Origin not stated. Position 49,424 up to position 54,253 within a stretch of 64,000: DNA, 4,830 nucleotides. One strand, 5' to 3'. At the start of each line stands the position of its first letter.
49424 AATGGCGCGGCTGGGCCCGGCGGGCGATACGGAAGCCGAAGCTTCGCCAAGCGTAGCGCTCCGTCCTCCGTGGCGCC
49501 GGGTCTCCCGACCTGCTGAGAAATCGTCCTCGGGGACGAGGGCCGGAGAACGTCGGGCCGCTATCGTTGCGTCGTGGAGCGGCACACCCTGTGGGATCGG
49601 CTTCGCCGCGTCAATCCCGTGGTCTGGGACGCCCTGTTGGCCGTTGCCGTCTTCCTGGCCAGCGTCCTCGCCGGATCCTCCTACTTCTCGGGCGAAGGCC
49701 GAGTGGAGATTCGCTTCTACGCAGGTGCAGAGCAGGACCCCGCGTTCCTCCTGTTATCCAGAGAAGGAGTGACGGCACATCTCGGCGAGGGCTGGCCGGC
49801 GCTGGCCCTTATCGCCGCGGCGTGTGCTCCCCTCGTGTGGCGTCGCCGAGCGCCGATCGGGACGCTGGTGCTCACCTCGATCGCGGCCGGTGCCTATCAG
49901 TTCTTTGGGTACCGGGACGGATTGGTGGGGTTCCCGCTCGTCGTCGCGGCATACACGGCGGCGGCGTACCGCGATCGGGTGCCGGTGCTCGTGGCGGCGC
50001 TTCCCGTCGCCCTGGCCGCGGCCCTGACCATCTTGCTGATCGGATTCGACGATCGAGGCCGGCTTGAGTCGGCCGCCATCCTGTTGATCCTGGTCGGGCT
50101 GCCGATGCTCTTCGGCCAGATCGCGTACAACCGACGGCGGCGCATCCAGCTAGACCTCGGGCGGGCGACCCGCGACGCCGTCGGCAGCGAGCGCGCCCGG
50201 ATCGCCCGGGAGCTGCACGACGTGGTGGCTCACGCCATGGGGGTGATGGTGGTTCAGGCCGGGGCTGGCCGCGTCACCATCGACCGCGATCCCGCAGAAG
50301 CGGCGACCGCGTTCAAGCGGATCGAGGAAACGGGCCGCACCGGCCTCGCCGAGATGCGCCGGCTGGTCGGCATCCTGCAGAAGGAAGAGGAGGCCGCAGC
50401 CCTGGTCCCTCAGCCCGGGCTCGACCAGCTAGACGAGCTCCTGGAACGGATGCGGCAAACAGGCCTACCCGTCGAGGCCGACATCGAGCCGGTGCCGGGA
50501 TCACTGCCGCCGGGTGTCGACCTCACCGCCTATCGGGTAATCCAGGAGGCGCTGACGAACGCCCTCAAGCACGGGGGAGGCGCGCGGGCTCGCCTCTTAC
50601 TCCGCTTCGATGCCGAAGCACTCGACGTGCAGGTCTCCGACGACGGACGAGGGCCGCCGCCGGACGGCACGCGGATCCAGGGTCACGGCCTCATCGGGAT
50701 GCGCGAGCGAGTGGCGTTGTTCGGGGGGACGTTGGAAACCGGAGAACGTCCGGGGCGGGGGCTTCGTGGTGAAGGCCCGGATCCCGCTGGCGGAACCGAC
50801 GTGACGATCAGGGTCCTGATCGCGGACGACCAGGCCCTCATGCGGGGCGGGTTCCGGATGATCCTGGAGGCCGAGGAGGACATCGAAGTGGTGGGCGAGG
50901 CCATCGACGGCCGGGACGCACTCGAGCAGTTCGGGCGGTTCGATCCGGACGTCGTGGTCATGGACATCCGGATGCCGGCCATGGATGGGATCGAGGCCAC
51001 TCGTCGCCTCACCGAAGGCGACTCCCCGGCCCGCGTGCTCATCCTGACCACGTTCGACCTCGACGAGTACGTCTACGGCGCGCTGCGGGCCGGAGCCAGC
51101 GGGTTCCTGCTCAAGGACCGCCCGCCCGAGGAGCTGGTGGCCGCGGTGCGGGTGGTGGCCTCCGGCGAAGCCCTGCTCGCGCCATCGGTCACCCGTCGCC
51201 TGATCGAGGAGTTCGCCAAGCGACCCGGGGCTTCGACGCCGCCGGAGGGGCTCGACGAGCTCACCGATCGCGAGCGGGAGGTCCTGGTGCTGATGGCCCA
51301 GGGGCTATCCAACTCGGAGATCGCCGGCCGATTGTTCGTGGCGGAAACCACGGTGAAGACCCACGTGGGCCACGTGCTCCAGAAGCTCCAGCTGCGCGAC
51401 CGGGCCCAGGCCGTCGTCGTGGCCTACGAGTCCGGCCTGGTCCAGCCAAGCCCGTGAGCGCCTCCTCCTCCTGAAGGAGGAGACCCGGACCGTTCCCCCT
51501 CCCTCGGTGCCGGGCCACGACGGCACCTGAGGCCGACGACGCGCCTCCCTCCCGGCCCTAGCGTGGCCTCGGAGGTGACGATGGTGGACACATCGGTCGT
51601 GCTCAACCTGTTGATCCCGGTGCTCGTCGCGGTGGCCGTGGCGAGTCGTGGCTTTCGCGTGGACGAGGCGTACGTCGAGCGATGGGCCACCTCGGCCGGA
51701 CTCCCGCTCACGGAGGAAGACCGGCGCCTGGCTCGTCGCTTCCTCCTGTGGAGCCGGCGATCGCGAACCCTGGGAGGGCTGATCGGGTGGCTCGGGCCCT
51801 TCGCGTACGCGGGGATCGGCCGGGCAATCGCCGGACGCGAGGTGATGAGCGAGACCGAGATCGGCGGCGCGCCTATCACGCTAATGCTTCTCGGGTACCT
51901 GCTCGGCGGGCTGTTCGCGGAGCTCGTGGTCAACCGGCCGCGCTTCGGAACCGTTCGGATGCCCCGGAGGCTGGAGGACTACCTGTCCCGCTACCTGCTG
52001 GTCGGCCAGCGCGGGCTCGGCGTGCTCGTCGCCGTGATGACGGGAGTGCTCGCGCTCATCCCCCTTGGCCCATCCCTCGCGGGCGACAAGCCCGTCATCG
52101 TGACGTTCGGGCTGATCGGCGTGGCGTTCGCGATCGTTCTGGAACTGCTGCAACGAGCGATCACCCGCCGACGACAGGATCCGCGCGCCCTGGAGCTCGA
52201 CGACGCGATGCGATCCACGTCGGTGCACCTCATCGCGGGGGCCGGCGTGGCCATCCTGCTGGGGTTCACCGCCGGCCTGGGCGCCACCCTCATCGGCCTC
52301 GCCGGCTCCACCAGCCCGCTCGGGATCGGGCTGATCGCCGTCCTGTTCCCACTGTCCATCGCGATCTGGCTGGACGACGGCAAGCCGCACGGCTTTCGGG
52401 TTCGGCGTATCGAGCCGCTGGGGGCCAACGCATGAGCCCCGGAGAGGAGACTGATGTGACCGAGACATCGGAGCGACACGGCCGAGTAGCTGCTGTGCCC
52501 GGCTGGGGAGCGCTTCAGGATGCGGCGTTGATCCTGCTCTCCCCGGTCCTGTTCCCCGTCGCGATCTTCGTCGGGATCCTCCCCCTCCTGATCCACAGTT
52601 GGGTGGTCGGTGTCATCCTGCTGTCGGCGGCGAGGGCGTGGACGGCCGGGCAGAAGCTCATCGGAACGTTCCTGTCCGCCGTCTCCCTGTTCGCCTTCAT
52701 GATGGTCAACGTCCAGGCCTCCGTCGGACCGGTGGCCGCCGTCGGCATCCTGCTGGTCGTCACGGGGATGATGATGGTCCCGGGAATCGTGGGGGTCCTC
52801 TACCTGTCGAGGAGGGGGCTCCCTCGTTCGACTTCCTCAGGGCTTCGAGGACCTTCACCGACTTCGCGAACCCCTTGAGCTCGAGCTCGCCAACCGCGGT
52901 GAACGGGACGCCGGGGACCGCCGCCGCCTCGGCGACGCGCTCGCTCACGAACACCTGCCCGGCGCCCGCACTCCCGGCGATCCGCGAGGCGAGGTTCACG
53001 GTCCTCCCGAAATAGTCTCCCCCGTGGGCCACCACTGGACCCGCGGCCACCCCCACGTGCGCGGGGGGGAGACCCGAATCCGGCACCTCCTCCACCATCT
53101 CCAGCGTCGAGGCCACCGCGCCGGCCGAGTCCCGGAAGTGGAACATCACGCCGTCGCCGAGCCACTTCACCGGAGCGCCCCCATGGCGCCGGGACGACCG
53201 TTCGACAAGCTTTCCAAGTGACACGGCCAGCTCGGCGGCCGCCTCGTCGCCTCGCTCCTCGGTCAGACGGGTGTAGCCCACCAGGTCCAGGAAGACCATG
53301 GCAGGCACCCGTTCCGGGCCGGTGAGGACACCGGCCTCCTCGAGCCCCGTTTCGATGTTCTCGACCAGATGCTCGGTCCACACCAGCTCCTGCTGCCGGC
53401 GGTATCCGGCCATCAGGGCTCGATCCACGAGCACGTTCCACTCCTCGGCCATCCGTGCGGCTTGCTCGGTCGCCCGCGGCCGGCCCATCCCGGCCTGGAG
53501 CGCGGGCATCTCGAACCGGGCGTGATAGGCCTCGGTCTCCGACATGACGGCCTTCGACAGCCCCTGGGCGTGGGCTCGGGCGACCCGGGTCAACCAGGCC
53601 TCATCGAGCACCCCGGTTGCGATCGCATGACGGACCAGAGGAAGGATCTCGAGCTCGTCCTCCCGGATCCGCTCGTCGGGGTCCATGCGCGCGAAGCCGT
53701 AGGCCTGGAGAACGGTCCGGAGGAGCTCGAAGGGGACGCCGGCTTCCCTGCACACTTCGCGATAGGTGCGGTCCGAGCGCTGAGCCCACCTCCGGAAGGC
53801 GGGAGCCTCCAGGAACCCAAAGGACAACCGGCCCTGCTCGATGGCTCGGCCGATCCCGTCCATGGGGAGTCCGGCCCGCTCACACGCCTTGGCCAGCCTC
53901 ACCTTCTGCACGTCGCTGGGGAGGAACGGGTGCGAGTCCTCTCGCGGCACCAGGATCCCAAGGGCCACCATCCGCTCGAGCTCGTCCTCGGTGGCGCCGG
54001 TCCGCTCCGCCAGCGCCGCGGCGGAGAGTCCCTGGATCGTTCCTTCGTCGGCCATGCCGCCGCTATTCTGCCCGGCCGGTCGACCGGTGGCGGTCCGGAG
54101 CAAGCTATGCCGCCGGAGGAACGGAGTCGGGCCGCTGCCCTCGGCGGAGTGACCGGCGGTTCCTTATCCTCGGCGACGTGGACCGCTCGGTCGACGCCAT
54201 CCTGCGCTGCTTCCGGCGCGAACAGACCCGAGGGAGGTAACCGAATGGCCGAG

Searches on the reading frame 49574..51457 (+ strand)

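Call 26: search_protein_families(library=pfam, proteins=[window:49574-51457:+], max_evalue=0.000001)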
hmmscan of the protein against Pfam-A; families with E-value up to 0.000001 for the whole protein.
window:49574-51457:+ (627 aa): 6 families
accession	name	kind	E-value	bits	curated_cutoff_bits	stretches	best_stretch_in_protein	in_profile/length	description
PF00072.30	Response_reg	-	2.2e-26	92.6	30.2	1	414-526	1-111/111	Response regulator receiver domain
PF00196.25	GerE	-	2.6e-20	72.2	23.5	1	562-617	2-57/57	Bacterial regulatory proteins, luxR family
PF07730.19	HisKA_3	-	3.6e-19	69.5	24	1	206-271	1-66/68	Histidine kinase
PF02518.31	HATPase_c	-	9.7e-11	42.5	26.4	1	318-414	5-107/111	Histidine kinase-, DNA gyrase B-, and HSP90-like ATPase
PF23539.1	DUF7134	-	6.5e-10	39.3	27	1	65-180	26-147/155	Domain of unknown function (DUF7134)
PF08281.18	Sigma70_r4_2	-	7.6e-08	32.3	25.7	1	560-605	8-54/54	Sigma-70, region 4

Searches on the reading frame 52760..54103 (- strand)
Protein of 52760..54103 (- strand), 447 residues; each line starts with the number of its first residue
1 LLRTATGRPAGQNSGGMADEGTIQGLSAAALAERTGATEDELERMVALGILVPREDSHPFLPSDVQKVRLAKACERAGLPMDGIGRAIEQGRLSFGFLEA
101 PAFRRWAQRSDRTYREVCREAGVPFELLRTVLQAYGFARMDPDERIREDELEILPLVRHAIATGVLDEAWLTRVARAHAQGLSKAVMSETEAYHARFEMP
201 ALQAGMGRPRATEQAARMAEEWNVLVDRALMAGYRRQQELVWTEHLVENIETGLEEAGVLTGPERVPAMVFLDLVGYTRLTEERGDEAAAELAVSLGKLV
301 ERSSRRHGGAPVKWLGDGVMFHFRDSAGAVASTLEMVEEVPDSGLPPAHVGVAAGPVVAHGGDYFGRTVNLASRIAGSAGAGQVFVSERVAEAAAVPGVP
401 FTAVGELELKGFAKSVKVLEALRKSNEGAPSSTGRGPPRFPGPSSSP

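Call 27: search_protein_families(library=pfam, proteins=[window:52760-54103:-], max_evalue=0.000001)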
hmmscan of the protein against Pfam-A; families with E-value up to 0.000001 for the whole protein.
window:52760-54103:- (447 aa): 2 families
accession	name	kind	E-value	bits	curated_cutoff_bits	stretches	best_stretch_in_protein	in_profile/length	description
PF00211.25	Guanylate_cyc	-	2.1e-09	37.7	21.9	1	268-413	10-173/183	Adenylate and Guanylate cyclase catalytic domain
PF16701.10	Ad_Cy_reg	-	4.7e-07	30.2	28.6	0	113-200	60-148/186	Adenylate cyclase regulatory domain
